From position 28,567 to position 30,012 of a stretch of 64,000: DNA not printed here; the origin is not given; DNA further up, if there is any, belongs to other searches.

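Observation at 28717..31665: PCP-motif (P1B-5-like) P-type ATPase co-transcribed with a periplasmic beta-helix / 4-TM protein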

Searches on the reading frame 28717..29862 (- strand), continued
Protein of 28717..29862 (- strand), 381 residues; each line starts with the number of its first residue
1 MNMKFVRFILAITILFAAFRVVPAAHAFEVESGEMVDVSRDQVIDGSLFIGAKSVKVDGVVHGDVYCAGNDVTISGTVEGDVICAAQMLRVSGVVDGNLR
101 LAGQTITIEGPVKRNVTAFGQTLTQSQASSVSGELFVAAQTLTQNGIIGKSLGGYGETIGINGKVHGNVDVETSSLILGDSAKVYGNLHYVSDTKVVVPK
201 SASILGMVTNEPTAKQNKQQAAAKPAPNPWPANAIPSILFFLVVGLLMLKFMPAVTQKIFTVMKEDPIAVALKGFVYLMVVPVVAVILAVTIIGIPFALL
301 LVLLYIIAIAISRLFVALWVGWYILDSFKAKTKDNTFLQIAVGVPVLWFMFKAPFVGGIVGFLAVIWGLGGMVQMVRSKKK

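Call 27: find_encoding_contigs(protein=P0009, flank=8000, max_places=3)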
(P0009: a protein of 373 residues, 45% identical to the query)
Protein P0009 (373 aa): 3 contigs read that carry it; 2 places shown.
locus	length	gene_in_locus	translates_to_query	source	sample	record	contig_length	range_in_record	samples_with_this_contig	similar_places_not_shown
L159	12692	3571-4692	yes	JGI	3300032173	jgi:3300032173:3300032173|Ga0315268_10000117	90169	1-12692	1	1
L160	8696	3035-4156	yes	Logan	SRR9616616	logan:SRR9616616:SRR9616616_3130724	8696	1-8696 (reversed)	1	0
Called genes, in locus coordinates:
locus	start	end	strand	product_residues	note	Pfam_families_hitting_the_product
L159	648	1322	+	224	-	-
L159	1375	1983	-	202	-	PF13399:LytR_C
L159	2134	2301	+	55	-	-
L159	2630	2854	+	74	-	-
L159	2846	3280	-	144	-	PF13482:RNase_H_2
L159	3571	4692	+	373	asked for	PF04519:Bactofilin (weak), PF26514:DUF8173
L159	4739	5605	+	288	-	-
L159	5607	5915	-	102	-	-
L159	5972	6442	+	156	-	PF18931:DUF5680 (weak)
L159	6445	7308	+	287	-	PF00561:Abhydrolase_1, PF12697:Abhydrolase_6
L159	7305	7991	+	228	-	PF08713:DNA_alkylation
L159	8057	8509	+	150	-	PF01371:Trp_repressor (faint)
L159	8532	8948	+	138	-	PF06114:Peptidase_M78 (weak), PF10463:Peptidase_U49 (weak)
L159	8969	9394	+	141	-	PF00293:NUDIX, PF14815:NUDIX_4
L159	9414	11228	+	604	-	PF00122:E1-E2_ATPase, PF00702:Hydrolase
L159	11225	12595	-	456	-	PF03734:YkuD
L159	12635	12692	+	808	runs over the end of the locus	PF00690:Cation_ATPase_N, PF00122:E1-E2_ATPase, PF00702:Hydrolase, PF13246:Cation_ATPase, PF00689:Cation_ATPase_C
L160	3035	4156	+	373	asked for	PF04519:Bactofilin (weak), PF26514:DUF8173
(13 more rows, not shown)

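Call 55: search_protein_families(library=pfam, proteins=[window:28717-29862:-], max_evalue=5)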
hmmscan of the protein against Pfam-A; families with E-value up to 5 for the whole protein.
window:28717-29862:- (381 aa): 3 families
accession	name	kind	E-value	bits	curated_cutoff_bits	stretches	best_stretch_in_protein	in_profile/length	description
PF04519.19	Bactofilin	-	1.2e-10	41.9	27.9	3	70-147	17-92/98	Polymer-forming cytoskeletal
PF13796.11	Sensor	-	0.035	14.6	28.2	1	269-374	7-117/162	Putative sensor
PF03961.19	FapA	-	2.1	8.3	31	0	61-145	12-103/272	Flagellar Assembly Protein A beta solenoid domain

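Call 56: search_solved_structures(query=A1, max_evalue=1, show_alignments=2)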
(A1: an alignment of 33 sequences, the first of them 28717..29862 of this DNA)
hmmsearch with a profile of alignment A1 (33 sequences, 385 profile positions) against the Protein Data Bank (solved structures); distinct sequences matched with E-value up to 1: 5.
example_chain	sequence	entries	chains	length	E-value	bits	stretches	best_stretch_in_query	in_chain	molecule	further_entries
6ria_A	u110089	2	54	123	4.4e-05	25.8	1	57-155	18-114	bactofilin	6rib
2n3d_A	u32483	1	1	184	0.013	17.6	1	62-135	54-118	Bactofilin A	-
8sl3_A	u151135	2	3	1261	0.024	16.8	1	215-359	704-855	Adenylate cyclase type 5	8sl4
6lum_C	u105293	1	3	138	0.36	12.9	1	226-280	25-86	Succinate dehydrogenase subunit C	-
3pdg_A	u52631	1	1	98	0.83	11.7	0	54-78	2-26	Fibronectin(III)-like module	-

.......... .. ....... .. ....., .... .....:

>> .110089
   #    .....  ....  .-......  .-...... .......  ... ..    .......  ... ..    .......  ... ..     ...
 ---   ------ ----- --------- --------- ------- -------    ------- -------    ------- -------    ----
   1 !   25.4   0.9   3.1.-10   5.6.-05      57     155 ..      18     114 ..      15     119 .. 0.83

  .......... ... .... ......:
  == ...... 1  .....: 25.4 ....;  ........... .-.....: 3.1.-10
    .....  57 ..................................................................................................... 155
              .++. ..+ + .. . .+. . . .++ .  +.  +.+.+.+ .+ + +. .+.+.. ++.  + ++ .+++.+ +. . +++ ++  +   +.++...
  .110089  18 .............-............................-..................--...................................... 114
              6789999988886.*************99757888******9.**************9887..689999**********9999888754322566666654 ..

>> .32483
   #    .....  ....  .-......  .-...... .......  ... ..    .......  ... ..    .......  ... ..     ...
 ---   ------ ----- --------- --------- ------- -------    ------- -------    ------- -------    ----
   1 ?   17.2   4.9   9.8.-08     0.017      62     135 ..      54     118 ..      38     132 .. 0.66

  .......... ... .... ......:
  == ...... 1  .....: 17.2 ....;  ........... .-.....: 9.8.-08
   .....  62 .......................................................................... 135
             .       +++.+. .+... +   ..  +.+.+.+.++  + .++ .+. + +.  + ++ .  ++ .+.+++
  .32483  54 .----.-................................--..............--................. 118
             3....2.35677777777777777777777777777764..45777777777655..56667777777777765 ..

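Call 57: predict_structure(alignment_id=A1)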
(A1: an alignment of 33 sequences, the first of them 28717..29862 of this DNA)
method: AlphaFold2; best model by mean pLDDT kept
length: 381 residues; sequences in the alignment: 33
mean_pLDDT: 92.2   pTM: 0.55
mean pLDDT of the five models: 92.2, 92.0, 91.7, 90.5, 90.5
residues with pLDDT >= 90: 315; 70-90: 39; 50-70: 23; < 50: 4
segments of 3 or more residues with pLDDT < 50: none
pLDDT, mean of each block of 10 residues (from residue 1): 77 83 70 96 96 98 98 98 98 98 98 98 98 98 98 97 98 96 98 92 96 66 61 88 95 94 95 97 96 95 96 96 91 92 96 90 97 82 38
secondary structure, 60 per line:
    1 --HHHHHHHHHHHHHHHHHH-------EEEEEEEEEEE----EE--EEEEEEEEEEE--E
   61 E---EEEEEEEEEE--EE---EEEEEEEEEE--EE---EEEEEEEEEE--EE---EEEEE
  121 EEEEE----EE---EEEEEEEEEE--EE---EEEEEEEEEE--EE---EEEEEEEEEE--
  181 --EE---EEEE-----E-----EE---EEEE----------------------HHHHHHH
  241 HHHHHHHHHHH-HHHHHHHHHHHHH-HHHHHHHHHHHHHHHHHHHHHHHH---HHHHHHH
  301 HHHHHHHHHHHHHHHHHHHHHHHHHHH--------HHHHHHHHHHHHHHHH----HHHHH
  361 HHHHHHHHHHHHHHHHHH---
elements in order: H3-20 E28-38 E47-57 E65-74 E82-91 E99-108 E116-125 E135-144 E152-161 E169-178 E188-191 E208-211 H234-251 H253-265 H267-290 H294-327 H336-351 H356-378

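Call 60: fold_search(model_id=the predicted structure, library=pdb)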
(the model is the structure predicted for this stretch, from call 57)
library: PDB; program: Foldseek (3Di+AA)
matches with E <= 10: 215; with E <= 0.001: 0
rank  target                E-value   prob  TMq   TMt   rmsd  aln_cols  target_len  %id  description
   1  4ihh_B                5.3e-03  0.84  0.16  0.17  15.4       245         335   13  Chasing Acyl Carrier Protein Through a Catalytic Cycle of Lipid A Production (released 2013-11-13)
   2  4ihf_A                1.9e-02  0.84  0.17  0.19  15.5       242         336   13  Chasing Acyl Carrier Protein Through a Catalytic Cycle of Lipid A Production (released 2013-11-13)
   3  4ihf_D                2.0e-02  0.77  0.17  0.18  15.4       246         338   12  Chasing Acyl Carrier Protein Through a Catalytic Cycle of Lipid A Production (released 2013-11-13)
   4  4ihg_E                2.6e-02  0.69  0.17  0.18  16.5       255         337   12  Chasing Acyl Carrier Protein Through a Catalytic Cycle of Lipid A Production (released 2013-11-13)
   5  6rib_A                1.0e-01  0.99  0.21  0.63   3.3       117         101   22  Cryo-EM reconstruction of Thermus thermophilus bactofilin double helical filaments (released 2019-07-17)
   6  6n2c_A                1.3e-01  0.44  0.18  0.17  11.7       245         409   10  The Crystal Structure of Caldicellulosiruptor hydrothermalis Tapirin C-terminal domain (released 2018-12-19)
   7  9rkv_N                1.3e-01  0.25  0.17  0.13  12.6       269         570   13  Agrobacterium phage 7-7-1 tail fibers (released 2025-12-10)
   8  3p4g_A                1.7e-01  0.80  0.27  0.32   9.1       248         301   20  X-ray crystal structure of a hyperactive, Ca2+-dependent, beta-helical antifreeze protein from an Antarctic bacterium (released 2011-04-27)
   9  4wa0                  1.9e-01  0.60  0.25  0.26   8.5       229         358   11  The structure of a possible adhesin C-terminal domain from Caldicellulosiruptor kronotskyensis (released 2015-03-04)
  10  2iu8_A                2.1e-01  0.18  0.15  0.16  14.4       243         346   12  Chlamydia trachomatis LpxD with 25mM UDPGlcNAc (Complex I) (released 2007-02-20)
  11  4aaw                  2.6e-01  0.20  0.15  0.14  12.0       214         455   11  S.pneumoniae GlmU in complex with an antibacterial inhibitor (released 2012-02-15)
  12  6n2b_A                2.7e-01  0.41  0.22  0.24   9.5       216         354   10  The Crystal Structure of Caldicellulosiruptor kristjanssonii Tapirin C-terminal domain (released 2018-12-19)
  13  6ued                  3.0e-01  0.14  0.14  0.15  11.3       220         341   12  Apo Pseudomonas aeruginosa LpxD Structure (released 2019-11-13)
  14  6n2c_B                3.7e-01  0.41  0.21  0.20  10.6       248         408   11  The Crystal Structure of Caldicellulosiruptor hydrothermalis Tapirin C-terminal domain (released 2018-12-19)
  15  8jli_A                4.1e-01  0.04  0.09  0.07  19.6       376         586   11  Cryo-EM structure of SV2A dimer in complex levetiracetam (released 2024-05-01)
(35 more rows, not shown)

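Call 65: find_encoding_contigs(protein=P0095, flank=6000, max_places=2)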
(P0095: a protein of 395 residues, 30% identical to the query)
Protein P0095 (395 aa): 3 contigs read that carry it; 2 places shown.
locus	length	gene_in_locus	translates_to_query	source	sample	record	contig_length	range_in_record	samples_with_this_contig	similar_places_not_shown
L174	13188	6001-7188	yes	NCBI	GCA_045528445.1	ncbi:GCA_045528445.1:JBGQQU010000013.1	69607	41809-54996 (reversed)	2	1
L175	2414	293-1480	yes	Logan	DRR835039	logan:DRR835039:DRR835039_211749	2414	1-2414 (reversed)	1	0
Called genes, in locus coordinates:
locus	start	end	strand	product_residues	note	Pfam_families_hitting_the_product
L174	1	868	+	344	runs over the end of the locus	PF10282:Lactonase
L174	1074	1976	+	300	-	PF00903:Glyoxalase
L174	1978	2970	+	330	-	PF00903:Glyoxalase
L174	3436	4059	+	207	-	PF01613:Flavin_Reduct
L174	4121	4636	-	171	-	PF00358:PTS_EIIA_1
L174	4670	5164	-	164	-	-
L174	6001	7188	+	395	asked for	PF04519:Bactofilin (weak), PF26514:DUF8173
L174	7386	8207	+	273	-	PF02673:BacA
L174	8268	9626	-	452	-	PF00696:AA_kinase, PF13840:ACT_7 (weak), PF22468:ACT_9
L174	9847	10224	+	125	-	PF16110:DUF4828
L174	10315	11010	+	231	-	-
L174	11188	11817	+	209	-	PF01323:DSBA, PF13192:Thioredoxin_3 (faint), PF13743:Thioredoxin_5, PF13462:Thioredoxin_4 (weak)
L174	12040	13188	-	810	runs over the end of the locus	PF00343:Phosphorylase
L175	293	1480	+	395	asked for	PF04519:Bactofilin (weak), PF26514:DUF8173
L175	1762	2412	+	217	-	?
